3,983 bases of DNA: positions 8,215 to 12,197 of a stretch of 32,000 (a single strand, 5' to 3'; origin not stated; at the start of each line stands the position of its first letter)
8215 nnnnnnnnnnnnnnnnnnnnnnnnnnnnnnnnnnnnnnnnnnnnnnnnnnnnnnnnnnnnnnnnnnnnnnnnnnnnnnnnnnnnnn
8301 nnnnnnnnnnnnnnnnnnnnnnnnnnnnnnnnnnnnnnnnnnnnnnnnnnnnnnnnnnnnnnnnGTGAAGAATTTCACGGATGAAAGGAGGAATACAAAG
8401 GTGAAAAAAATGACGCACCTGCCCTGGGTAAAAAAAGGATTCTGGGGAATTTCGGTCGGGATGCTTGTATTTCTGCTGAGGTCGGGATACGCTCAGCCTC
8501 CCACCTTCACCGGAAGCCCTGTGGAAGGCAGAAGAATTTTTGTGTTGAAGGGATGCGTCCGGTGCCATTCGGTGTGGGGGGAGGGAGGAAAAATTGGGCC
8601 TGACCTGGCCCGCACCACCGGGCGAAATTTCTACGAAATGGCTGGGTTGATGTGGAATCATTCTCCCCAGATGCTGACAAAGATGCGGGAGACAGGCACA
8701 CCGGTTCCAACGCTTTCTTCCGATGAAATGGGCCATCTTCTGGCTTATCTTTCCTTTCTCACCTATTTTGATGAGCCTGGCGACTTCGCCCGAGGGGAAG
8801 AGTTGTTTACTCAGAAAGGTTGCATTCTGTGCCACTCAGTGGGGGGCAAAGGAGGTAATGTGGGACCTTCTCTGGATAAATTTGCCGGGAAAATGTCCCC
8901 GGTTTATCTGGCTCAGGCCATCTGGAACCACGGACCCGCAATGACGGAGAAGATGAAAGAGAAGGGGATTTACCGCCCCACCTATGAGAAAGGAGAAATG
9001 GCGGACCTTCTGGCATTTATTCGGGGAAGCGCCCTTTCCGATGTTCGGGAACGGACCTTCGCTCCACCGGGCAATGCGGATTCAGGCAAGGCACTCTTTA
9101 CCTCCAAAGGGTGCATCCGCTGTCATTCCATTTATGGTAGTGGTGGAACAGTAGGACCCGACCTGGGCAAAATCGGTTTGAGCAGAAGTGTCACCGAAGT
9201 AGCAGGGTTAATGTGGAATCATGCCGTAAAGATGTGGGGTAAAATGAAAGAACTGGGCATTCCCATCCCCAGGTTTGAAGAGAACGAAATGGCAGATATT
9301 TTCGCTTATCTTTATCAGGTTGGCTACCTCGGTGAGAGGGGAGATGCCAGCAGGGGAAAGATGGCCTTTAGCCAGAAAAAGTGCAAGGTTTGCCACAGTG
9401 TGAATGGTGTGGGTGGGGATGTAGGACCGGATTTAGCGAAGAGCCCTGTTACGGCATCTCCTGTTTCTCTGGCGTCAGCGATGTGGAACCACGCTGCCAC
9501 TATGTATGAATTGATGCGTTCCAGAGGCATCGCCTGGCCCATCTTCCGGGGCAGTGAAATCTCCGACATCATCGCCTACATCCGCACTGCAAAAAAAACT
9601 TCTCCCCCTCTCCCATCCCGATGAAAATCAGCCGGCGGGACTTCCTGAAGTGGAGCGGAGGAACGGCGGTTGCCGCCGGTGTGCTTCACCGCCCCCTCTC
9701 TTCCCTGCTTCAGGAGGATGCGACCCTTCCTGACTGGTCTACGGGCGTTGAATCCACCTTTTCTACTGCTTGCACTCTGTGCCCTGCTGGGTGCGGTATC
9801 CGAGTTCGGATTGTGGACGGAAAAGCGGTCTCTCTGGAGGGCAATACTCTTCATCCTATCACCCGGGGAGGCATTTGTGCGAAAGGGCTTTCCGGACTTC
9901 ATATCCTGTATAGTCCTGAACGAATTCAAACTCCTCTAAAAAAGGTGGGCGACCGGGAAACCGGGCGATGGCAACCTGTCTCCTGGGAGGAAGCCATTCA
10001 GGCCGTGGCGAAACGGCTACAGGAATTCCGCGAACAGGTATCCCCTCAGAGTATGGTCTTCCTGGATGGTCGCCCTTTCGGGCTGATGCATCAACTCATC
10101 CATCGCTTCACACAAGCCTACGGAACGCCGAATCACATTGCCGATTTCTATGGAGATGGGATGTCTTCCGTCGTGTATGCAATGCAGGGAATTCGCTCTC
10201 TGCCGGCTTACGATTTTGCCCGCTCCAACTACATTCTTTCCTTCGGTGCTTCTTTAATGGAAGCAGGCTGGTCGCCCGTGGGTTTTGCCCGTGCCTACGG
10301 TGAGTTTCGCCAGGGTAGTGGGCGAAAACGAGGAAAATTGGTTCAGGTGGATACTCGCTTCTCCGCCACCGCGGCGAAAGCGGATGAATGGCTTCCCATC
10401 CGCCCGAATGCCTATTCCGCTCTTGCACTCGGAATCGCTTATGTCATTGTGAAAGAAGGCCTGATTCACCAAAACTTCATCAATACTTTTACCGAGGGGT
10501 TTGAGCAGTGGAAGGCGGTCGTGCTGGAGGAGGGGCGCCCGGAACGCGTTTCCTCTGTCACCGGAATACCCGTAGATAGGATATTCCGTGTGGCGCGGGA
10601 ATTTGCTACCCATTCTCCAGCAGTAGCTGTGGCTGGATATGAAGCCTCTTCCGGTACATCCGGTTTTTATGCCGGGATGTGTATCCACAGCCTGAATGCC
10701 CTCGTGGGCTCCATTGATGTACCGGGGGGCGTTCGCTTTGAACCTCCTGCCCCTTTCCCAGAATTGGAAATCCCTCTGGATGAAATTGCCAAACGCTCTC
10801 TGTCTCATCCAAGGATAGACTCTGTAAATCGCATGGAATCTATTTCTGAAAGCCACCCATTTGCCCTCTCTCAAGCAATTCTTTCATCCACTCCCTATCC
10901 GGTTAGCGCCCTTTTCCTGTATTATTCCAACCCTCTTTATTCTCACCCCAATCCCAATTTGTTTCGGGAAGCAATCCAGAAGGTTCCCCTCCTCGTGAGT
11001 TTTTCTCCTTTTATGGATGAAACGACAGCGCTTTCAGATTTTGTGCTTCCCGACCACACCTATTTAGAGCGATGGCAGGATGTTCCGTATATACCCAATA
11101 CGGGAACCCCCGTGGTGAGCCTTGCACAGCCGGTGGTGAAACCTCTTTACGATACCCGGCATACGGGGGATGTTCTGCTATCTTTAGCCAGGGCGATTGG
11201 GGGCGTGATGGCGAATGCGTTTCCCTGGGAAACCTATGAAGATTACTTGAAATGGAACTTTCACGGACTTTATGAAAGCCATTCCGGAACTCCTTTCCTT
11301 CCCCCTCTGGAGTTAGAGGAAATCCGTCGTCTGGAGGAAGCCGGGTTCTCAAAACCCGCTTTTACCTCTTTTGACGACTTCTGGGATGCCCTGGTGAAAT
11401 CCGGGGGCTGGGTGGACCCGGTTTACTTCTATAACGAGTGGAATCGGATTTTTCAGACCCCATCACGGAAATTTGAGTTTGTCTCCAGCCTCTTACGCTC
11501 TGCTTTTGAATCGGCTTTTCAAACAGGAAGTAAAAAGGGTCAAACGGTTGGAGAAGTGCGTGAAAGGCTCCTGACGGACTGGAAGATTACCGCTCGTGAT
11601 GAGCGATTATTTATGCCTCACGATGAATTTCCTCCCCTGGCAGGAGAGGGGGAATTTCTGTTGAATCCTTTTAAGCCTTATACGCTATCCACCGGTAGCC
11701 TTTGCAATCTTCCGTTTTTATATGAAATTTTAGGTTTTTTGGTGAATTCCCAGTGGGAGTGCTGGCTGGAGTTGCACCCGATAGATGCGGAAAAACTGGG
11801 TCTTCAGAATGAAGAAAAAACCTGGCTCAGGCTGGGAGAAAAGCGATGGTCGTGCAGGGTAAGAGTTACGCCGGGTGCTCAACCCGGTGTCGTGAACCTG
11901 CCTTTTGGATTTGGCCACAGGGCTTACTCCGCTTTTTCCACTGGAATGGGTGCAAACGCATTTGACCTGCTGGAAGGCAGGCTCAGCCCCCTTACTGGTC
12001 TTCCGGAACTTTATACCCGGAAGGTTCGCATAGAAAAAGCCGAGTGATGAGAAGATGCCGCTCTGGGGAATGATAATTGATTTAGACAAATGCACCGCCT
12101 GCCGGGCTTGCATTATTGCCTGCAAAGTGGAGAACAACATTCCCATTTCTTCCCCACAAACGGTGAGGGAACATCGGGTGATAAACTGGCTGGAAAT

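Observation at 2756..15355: Ten-gene coupled respiratory operon with a tandemly duplicated MoPt-fold / FeS / NrfD-like / four-domain cytochrome c module: an ACIII/Qrc-like architecture that fits no canonical layout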

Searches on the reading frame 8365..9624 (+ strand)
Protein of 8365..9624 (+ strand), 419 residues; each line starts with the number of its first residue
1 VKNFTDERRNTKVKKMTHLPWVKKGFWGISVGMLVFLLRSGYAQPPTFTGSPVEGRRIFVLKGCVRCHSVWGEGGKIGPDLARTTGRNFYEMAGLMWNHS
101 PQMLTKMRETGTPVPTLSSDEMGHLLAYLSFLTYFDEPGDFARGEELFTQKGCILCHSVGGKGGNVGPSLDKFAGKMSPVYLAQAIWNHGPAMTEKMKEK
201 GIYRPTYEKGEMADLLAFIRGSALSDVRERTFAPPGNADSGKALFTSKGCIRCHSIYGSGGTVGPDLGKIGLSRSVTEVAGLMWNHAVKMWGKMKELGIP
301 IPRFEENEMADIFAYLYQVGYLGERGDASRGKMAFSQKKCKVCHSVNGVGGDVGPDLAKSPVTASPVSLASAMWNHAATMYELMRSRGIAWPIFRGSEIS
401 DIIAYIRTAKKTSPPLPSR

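Call 4: search_protein_families(library=pfam, proteins=[window:8365-9624:+], max_evalue=0.01)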
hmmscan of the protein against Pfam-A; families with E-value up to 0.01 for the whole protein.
window:8365-9624:+ (419 aa): 4 families
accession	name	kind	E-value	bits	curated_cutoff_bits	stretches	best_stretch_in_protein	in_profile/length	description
PF00034.26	Cytochrom_C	-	1.2e-35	123.1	21.3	4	142-221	2-88/90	Cytochrome c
PF13442.11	Cytochrome_CBB3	-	7.7e-21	74.6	27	3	140-197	2-52/68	Cytochrome C oxidase, cbb3-type, subunit III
PF22085.1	NorB_cytochrome_c-like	-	8.4e-07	30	29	0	239-280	19-60/181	Nitric oxide reductase subunit B, cytochrome c-like domain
PF14522.11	Cytochrome_C7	-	0.0041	17.4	24.8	0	336-345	12-21/67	Cytochrome c7 and related cytochrome c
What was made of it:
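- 8410..9624 (+): Secreted cytochrome with four class-I monoheme c domains, copy 1 (an alternative GTG start lies at 8365). Four Cytochrom_C stretches (call 4).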

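Call 5: search_protein_families(library=ncbifam, proteins=[window:8365-9624:+], max_evalue=0.01)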
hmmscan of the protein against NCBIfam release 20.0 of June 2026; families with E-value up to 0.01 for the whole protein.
window:8365-9624:+ (419 aa): 14 families
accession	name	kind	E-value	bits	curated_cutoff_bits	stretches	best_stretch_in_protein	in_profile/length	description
TIGR02603.1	CxxCH_TIGR02603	domain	2.8e-33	114.8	68.15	4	326-373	1-47/134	putative heme-binding domain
TIGR04485.1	thiosulf_SoxX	equivalog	5e-24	84.8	61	3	153-218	5-74/78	sulfur oxidation c-type cytochrome SoxX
NF040971.1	cytc_ExtS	equivalog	2.4e-16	59.8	100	2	139-191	76-128/262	selenite/tellurite reduction operon c-type cytochrome lipoprotein ExtS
NF050122.1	bc1_QcrC_actin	exception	2.5e-16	59.7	200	3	140-263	40-160/253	cytochrome bc1 complex diheme cytochrome c subunit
NF045774.1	cytochro_C551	exception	2.3e-13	50.1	118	0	143-197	41-93/110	cytochrome c551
NF045773.1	cytochro_C550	exception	3.7e-13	49.5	125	1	145-199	52-105/118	cytochrome c550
NF052248.1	SorU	equivalog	4.6e-10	39.6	100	0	146-181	3-43/72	SorU family sulfite dehydrogenase c-type cytochrome subunit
TIGR04494.1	c550_PedF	equivalog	5.7e-10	39.2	122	0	331-359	54-81/133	cytochrome c-550 PedF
TIGR00782.1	ccoP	equivalog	8.2e-09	35.2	179.95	1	239-351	108-225/285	cytochrome-c oxidase, cbb3-type subunit III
NF043008.1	Cyt550_Brdyrhiz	equivalog_domain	1.1e-07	32.1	240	0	140-178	26-63/131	cytochrome c-550 CycA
NF052246.1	SorB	equivalog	3.4e-05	23.8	93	0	333-347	21-35/80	SorB family sulfite dehydrogenase c-type cytochrome subunit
NF049874.1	PdsA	exception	0.00011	22.2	330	0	116-170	89-148/198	periplasmic diheme shuttle PdsA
NF011054.0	PRK14486.1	equivalog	0.00023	20.8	447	0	141-174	215-246/294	putative bifunctional cbb3-type cytochrome c oxidase subunit II/cytochrome c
TIGR00756.2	PPR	repeat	0.00037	20.5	20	0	373-390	15-32/35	pentatricopeptide repeat protein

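Call 37: search_solved_structures(query=window:8365-9624:+, max_evalue=0.01)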
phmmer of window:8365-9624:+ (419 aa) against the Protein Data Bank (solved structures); distinct sequences matched with E-value up to 0.01: 15.
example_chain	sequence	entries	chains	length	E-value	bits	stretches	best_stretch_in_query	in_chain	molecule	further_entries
9l08_A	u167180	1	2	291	4.5e-12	48.7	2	145-272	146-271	Covalently Connected Cytochrome c555 trimer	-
4xyd_B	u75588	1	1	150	0.00027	23.1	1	44-84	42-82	NorC-like protein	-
3o0r_C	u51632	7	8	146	0.00074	21.7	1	200-301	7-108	Nitric oxide reductase subunit C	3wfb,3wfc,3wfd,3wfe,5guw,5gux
7zs2_A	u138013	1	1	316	0.0027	19.8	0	151-188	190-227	Hypothetical (Diheme) protein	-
7zs0_A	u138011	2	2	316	0.0027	19.8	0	151-188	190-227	Hypothetical (Diheme) protein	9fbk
7zs1_A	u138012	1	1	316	0.0027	19.8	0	151-188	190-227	Hypothetical (Diheme) protein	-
8ed4_I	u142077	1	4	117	0.0033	19.5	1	150-224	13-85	C-type cytochrome c552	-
7ljx_A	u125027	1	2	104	0.0052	18.9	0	53-100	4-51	Cytochrome c, somatic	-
9wcx_U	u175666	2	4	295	0.0058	18.7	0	140-223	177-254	Cytochrome bc1 complex cytochrome c subunit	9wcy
1ccr_A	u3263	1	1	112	0.0059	18.7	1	232-272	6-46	CYTOCHROME C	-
5c0z_A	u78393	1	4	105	0.006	18.7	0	52-98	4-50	Cytochrome c, somatic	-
5c9m_A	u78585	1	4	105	0.006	18.7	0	52-98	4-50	Cytochrome c, somatic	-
9msz_A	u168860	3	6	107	0.0062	18.6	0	50-98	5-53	Cytochrome c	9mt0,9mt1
8dzl_A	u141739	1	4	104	0.0072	18.4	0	53-98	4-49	Cytochrome c, somatic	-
6n1o_A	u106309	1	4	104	0.0093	18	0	53-98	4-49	Cytochrome c, somatic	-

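Call 84: search_protein_representatives(protein=window:8410-9621:+)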
Query: 404 residues. Proteins with E-value up to 0.001 (for the whole library): 3622; up to 1e-10: 1165; up to 1e-30: 398. The best 150 are listed.
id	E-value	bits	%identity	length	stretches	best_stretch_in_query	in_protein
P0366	2.6e-203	692.0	43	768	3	13-396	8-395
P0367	1.3e-136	472.3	44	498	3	116-395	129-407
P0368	1.9e-124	432.2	49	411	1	27-398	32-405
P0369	1.2e-120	419.7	51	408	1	33-400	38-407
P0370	6.1e-120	417.4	50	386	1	29-395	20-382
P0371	7.5e-113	394.0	42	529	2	32-398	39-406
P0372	1.1e-110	386.9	46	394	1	13-392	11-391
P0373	2.5e-106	372.5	46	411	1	33-393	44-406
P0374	3.5e-104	365.5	42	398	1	34-393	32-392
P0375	2.2e-102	359.6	39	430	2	120-403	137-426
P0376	7.6e-102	357.8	42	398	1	21-396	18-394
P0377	1.1e-100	354.0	43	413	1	34-399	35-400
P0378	1.3e-100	353.7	43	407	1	33-395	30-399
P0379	3.1e-99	349.2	42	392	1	32-392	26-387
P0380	8.3e-99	347.8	43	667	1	35-393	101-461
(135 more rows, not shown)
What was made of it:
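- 8410..9624 (+): The family comprises 398 clusters at 50% identity with E<=1e-30 (call 84).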

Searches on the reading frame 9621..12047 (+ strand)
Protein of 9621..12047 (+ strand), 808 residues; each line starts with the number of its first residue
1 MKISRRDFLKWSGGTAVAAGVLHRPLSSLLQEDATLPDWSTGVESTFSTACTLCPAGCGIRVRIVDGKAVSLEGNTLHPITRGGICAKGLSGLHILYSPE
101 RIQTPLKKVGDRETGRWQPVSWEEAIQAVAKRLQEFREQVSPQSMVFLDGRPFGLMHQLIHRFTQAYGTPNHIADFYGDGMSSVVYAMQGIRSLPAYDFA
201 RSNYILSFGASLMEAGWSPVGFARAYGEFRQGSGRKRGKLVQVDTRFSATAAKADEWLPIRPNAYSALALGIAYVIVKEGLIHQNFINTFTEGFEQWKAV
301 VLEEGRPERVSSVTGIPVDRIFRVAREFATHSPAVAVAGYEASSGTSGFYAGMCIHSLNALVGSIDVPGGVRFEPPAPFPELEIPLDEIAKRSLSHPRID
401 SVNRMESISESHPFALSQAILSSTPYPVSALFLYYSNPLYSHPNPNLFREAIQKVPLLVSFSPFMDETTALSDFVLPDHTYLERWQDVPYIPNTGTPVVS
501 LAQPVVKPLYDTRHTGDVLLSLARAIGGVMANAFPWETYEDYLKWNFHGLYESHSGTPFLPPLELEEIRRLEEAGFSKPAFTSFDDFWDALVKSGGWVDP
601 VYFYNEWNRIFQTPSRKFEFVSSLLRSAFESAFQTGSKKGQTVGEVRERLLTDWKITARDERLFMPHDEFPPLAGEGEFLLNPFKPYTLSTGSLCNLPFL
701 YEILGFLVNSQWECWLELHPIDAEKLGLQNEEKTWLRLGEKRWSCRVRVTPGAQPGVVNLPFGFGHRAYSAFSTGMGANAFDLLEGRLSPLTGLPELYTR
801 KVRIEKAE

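Call 4: search_protein_families(library=pfam, proteins=[window:9621-12047:+], max_evalue=0.01)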
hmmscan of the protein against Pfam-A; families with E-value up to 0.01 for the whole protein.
window:9621-12047:+ (808 aa): 4 families
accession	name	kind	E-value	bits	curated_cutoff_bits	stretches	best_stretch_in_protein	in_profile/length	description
PF00384.28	Molybdopterin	-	7.4e-28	98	24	1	101-523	1-351/353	Molybdopterin oxidoreductase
PF04879.21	Molybdop_Fe4S4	-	2.4e-13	50.3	22.7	1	46-98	3-55/55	Molybdopterin oxidoreductase Fe4S4 domain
PF01568.27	Molydop_binding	-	1.2e-09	38.7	26.8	1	709-797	24-106/110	Molydopterin dinucleotide binding domain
PF10518.14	TAT_signal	-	2.5e-06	27.6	22.7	1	2-20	1-19/21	TAT (twin-arginine translocation) pathway signal sequence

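Call 5: search_protein_families(library=ncbifam, proteins=[window:9621-12047:+], max_evalue=0.01)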
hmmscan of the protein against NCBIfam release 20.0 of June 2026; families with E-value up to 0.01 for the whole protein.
window:9621-12047:+ (808 aa): 26 families (the best 25 are shown)
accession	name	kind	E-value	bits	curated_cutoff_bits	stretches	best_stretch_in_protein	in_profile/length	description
NF041783.2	mnquin_red_QrcB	equivalog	4e-97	326.1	440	2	1-527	1-504/695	menaquinone reductase molybdopterin-binding-like subunit QrcB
NF012032.0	PRK15488.1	equivalog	5.6e-96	322.2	694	2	1-542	1-541/759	thiosulfate reductase PhsA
NF041714.1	arsenate_red_ArrA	equivalog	8.3e-80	269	1600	2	286-806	313-847/848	arsenate respiratory reductase molybdopterin-containing subunit ArrA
TIGR01591.1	Fdh-alpha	equivalog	6e-50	170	666.25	2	49-370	1-316/672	formate dehydrogenase subunit alpha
TIGR02166.1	dmsA_ynfE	subfamily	1.6e-49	168.7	777.7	1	3-589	1-616/794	DMSO/selenate family reductase complex A subunit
TIGR03479.1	DMSO_red_II_alp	subfamily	8.4e-39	133.3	984.75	3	46-289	58-305/913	molybdopterin-dependent oxidoreductase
NF011566.1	PRK14990.1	exception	8.4e-37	126.6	1600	1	3-545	14-595/814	dimethylsulfoxide reductase subunit A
NF041885.1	selenate_YnfE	exception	1.4e-36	125.7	1675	1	3-549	3-588/805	selenate/tellurate reductase subunit YnfE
NF047855.1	AssmNtatRedNasC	equivalog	4.6e-35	121.1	1100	3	239-335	211-306/708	assimilatory nitrate reductase catalytic subunit NasC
NF011567.1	PRK14991.1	equivalog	1.8e-31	108.8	1750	3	82-131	137-186/1022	tetrathionate reductase subunit TtrA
NF041884.1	selenate_YnfF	exception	1.1e-30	106.2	1650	1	3-534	1-565/798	selenate/tellurate reductase subunit YnfF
TIGR00509.1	bisC_fam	subfamily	2.5e-23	82.2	1017.55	2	111-370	65-342/772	molybdopterin guanine dinucleotide-containing S/N-oxide reductase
TIGR01553.1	formate-DH-alph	equivalog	1.2e-22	79.6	814.2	2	2-139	1-142/1009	formate dehydrogenase-N subunit alpha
NF041513.1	formate_DH_Act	exception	6e-19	67.4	1400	2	47-139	43-133/1067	formate dehydrogenase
NF010055.0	PRK13532.1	equivalog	8.1e-19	67.3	904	1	1-291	1-291/830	nitrate reductase catalytic subunit NapA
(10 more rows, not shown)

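Call 18: search_solved_structures(query=window:9621-12047:+, max_evalue=1e-40, show_alignments=2)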
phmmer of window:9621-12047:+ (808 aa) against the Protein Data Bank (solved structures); distinct sequences matched with E-value up to 1e-40: 3.
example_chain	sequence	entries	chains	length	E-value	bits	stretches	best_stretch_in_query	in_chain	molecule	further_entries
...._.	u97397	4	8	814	1.2e-75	258.4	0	284-806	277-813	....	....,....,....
2vpw_A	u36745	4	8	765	7e-59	202.9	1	5-549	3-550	THIOSULFATE REDUCTASE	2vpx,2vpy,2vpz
2e7z_A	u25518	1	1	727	7.1e-42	146.7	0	50-389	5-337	Acetylene hydratase Ahy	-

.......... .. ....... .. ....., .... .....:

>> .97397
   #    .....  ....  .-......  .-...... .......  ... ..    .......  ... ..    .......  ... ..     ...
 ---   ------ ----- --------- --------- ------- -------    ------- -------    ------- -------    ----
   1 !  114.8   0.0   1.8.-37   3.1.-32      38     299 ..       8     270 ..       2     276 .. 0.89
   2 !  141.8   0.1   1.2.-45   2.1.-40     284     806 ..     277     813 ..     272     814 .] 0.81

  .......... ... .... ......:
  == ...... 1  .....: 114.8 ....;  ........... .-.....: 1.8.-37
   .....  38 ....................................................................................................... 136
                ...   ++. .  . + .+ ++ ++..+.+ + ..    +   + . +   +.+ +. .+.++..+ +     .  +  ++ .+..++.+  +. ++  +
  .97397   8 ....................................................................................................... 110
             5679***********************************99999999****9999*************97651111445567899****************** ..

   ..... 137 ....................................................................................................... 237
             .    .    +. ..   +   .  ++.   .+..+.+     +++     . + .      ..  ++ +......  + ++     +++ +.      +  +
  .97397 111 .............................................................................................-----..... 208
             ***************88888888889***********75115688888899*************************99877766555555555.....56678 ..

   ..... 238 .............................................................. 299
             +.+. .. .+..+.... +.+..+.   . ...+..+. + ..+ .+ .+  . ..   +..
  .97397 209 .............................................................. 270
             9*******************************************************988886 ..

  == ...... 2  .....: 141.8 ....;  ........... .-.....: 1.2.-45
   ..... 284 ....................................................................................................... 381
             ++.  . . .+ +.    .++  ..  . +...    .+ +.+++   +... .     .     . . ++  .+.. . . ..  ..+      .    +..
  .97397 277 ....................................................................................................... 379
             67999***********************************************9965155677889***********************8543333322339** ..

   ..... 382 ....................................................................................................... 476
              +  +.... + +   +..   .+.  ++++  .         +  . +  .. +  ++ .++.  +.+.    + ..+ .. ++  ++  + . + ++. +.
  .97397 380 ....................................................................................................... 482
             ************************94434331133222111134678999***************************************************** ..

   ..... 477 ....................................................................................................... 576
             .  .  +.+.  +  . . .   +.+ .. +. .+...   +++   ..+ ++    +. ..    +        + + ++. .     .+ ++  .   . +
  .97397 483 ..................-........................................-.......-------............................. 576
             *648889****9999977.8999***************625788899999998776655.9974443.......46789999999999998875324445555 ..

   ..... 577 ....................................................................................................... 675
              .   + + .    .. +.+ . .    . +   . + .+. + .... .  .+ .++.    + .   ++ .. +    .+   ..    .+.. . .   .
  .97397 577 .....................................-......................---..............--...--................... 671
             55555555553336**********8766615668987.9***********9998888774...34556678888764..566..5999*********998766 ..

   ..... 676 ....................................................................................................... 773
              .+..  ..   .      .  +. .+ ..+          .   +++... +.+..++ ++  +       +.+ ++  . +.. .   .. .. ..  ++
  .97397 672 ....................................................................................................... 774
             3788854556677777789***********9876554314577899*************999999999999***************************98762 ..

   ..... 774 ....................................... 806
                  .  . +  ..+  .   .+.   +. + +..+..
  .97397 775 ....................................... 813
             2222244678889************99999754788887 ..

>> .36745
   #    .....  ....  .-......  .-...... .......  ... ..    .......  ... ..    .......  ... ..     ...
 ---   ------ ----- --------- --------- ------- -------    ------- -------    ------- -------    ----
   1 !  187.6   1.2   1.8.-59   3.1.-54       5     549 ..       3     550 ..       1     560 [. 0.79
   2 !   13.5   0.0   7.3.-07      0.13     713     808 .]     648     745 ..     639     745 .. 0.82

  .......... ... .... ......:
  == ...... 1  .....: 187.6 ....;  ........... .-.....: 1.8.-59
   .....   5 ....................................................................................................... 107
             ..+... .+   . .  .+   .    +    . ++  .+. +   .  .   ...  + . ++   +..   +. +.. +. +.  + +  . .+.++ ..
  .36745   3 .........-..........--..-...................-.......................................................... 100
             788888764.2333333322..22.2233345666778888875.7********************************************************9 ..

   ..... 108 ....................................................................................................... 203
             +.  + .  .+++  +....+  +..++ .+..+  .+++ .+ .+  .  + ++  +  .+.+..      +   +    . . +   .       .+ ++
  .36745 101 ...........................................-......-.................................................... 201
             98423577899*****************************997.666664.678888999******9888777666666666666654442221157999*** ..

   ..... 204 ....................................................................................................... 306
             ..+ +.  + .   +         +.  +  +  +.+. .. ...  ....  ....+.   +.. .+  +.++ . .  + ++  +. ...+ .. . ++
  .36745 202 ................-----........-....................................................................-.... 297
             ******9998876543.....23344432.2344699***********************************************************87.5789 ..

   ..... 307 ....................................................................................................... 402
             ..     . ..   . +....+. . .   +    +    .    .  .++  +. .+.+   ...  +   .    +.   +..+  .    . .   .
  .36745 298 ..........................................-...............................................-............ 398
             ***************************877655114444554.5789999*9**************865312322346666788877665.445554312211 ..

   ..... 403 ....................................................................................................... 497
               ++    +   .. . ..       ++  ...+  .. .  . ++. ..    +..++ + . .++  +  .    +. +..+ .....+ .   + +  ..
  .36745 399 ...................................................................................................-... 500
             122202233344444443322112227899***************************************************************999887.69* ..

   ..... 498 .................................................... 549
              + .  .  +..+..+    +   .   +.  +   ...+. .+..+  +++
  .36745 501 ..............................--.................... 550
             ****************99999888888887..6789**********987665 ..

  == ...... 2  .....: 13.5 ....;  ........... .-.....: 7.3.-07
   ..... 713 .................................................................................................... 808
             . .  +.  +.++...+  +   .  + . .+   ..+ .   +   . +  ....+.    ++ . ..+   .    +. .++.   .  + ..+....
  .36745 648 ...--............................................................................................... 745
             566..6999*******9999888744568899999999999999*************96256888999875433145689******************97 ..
